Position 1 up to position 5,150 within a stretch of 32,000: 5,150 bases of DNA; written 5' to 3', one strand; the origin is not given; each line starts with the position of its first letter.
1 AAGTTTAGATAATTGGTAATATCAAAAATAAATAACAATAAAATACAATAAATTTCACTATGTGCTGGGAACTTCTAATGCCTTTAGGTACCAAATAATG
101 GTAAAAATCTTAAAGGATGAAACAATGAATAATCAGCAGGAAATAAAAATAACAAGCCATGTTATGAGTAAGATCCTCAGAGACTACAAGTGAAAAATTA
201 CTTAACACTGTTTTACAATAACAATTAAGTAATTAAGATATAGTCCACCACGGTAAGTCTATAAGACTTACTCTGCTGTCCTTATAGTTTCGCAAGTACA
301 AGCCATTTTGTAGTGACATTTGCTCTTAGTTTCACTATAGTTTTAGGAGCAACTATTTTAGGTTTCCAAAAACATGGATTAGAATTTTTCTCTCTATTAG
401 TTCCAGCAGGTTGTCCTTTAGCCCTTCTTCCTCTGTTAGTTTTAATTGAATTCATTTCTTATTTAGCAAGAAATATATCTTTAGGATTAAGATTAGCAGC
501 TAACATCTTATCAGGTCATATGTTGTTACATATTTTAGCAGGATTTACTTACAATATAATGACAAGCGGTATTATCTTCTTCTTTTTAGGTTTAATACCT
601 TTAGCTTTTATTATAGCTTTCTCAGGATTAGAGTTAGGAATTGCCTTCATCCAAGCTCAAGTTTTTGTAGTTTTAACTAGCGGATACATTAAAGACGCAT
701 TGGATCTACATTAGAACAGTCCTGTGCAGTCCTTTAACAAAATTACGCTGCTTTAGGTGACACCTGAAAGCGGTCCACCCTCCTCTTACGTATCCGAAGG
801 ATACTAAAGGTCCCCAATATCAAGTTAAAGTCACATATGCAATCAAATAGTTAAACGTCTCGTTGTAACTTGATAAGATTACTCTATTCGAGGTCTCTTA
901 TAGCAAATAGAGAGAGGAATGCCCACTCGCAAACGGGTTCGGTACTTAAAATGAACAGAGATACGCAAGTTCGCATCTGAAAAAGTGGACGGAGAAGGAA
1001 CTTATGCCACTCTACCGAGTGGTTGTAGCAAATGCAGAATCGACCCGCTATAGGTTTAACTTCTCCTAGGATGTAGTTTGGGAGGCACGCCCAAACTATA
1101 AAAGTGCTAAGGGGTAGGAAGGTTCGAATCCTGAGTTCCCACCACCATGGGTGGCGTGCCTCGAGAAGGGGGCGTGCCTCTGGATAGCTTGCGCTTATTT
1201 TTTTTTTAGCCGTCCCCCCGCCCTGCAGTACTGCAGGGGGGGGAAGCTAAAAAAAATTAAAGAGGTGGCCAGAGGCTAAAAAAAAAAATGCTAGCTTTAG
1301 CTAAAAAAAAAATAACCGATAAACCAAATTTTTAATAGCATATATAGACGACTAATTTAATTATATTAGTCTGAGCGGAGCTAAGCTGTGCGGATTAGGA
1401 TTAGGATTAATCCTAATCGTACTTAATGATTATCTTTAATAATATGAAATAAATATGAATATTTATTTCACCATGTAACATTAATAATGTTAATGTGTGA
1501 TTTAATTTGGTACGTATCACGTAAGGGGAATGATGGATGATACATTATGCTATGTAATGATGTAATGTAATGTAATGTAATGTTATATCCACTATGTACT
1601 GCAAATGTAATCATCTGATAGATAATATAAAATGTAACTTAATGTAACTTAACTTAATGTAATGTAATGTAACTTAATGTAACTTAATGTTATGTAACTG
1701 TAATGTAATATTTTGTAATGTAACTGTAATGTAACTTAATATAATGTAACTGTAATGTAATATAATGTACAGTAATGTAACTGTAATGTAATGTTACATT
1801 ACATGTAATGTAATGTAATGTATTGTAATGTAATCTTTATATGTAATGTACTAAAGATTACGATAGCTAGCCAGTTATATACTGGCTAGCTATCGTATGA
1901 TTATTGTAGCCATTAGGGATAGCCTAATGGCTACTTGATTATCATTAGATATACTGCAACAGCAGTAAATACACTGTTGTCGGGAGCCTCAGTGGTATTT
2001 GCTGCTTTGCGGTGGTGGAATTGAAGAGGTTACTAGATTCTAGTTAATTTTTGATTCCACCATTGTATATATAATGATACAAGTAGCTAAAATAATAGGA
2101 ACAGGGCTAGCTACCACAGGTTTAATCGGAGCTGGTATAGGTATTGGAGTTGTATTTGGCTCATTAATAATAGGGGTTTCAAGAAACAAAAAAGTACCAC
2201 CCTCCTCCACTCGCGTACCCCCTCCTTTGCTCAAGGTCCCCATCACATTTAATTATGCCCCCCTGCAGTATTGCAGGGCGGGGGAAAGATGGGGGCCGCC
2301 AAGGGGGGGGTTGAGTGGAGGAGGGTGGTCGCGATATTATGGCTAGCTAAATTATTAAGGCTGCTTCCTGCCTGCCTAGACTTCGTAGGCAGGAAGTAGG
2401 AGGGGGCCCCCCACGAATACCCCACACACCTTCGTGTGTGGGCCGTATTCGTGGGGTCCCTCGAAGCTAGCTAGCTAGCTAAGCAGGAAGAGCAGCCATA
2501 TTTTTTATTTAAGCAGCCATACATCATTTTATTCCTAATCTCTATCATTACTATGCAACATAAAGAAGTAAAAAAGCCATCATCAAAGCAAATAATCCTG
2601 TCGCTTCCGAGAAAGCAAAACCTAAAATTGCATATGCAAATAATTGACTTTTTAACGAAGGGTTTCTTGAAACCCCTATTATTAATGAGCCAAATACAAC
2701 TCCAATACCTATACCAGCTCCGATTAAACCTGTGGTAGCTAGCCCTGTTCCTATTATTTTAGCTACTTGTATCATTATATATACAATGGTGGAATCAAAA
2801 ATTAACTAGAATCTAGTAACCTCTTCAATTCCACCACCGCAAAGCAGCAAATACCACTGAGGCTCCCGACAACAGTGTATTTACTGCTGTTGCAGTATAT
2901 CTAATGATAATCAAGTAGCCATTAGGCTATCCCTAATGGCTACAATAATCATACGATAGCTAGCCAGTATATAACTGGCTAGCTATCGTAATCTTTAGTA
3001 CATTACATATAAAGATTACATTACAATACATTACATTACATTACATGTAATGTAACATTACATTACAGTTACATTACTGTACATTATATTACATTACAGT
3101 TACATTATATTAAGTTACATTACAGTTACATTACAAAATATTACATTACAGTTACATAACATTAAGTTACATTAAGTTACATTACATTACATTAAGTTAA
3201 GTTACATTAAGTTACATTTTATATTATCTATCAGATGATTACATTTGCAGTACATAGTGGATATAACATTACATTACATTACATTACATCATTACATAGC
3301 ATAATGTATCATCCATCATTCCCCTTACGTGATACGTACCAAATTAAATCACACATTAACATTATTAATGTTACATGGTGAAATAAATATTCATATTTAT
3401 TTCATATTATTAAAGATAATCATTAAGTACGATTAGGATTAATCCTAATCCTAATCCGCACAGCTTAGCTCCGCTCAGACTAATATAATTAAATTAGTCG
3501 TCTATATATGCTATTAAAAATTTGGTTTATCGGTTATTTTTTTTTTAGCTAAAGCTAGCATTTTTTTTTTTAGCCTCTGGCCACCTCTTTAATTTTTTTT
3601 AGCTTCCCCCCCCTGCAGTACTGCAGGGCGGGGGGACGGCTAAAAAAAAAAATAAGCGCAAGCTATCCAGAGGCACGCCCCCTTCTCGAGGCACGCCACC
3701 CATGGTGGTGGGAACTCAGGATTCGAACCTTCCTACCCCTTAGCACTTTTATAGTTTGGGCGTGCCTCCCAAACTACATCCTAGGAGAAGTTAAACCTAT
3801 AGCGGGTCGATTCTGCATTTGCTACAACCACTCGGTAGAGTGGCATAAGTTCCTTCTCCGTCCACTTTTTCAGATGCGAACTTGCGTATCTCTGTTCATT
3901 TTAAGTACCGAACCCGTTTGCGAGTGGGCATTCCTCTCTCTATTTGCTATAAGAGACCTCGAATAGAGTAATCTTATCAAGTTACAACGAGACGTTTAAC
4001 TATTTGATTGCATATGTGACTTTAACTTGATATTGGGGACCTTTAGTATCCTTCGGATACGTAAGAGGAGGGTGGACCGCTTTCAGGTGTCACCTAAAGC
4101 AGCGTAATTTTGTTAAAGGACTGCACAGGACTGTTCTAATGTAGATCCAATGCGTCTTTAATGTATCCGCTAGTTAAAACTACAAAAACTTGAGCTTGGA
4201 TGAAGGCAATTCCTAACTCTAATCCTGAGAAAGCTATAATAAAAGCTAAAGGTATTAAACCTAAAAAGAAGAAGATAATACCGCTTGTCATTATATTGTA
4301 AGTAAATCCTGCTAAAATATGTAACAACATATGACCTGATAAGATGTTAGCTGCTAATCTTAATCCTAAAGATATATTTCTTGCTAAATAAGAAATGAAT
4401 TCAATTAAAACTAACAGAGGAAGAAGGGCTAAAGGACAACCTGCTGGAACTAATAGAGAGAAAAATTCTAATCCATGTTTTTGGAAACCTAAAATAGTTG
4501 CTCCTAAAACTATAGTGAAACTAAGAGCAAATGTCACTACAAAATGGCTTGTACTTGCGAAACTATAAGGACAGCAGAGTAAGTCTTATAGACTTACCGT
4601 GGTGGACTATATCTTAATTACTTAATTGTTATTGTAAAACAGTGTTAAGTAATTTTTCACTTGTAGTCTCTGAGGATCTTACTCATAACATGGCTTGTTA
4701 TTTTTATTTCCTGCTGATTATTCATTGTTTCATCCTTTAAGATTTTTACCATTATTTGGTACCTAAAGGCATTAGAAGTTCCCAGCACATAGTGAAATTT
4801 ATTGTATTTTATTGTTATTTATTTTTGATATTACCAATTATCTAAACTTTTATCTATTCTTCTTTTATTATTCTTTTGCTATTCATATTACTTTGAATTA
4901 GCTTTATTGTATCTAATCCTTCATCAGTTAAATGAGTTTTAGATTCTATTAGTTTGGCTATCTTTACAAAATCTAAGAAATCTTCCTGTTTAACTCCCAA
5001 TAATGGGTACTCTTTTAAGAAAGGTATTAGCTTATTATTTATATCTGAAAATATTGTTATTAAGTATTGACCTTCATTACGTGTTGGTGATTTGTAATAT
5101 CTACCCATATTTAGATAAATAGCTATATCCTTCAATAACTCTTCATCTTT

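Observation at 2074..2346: Chimeric ORF: first transmembrane helix of ATP9 fused to a GC-palindrome-encoded tail, with a full atp9 upstream region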

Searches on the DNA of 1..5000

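Call 28: search_rna_families(source=window, start=1, end=5000, threshold=evalue, max_evalue=1, show_alignments=2)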
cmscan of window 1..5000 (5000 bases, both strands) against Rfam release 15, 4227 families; matches with E-value up to 1: 4.
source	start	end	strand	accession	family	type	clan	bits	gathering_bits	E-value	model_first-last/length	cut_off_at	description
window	2196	2329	+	RF04132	mir-4436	Gene; miRNA;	-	31.6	74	0.00087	1-85/85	no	mir-4436 microRNA precursor family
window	2196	2329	-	RF04147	MIR6224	Gene; miRNA;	-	28.2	171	0.015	1-176/176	no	MIR6224 microRNA precursor family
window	1194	1261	-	RF04240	mir-4716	Gene; miRNA;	-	22.9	76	0.26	1-84/84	no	mir-4716 microRNA precursor family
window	3588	3656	+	RF04240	mir-4716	Gene; miRNA;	-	22.6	76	0.32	1-84/84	no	mir-4716 microRNA precursor family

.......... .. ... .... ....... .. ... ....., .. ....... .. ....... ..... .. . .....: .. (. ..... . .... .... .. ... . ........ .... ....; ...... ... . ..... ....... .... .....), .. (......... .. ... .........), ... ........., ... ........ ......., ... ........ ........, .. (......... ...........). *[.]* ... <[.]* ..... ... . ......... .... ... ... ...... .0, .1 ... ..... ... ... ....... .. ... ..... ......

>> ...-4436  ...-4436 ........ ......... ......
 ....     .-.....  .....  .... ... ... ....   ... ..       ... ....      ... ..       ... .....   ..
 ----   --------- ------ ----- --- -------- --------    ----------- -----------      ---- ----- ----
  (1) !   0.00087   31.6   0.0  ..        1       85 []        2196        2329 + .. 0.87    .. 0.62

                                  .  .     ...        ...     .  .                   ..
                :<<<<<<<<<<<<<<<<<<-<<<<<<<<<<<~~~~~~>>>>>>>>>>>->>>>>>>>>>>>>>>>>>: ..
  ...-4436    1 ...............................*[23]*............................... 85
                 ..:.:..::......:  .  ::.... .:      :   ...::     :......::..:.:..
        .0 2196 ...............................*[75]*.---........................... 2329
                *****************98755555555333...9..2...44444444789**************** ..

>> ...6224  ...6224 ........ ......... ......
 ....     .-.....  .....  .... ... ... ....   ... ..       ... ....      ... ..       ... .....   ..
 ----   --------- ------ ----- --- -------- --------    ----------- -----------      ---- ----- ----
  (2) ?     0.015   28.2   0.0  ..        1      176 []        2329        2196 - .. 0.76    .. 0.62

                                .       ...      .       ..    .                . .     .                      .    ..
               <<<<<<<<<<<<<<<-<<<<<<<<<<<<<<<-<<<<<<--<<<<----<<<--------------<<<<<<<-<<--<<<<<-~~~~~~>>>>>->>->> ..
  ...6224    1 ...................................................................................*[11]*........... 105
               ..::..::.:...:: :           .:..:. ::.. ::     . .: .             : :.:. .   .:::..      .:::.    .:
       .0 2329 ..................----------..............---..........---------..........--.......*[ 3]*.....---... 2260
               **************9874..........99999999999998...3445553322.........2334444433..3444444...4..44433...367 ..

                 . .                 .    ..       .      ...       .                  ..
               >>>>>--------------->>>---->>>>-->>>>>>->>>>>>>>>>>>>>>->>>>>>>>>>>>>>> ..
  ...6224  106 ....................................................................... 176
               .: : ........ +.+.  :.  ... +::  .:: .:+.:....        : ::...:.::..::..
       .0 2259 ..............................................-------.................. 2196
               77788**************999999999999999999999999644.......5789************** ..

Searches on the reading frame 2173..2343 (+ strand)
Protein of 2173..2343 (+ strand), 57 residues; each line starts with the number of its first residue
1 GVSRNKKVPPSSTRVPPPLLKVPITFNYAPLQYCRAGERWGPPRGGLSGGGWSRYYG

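Call 18: find_homologous_proteins(query=window:2173-2343:+, max_evalue=0.01)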
Query seq(57 aa) (57 aa): 1 proteins with E <= 0.01 among 1 candidates.
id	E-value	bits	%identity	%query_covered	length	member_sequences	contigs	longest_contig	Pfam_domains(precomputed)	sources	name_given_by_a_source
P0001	6.6e-4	37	95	35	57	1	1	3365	-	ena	-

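Call 29: search_protein_families(library=pfam, proteins=[window:2188-2343:+], max_evalue=0.1)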
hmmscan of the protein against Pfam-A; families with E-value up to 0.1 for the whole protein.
seq(52 aa): 0 families
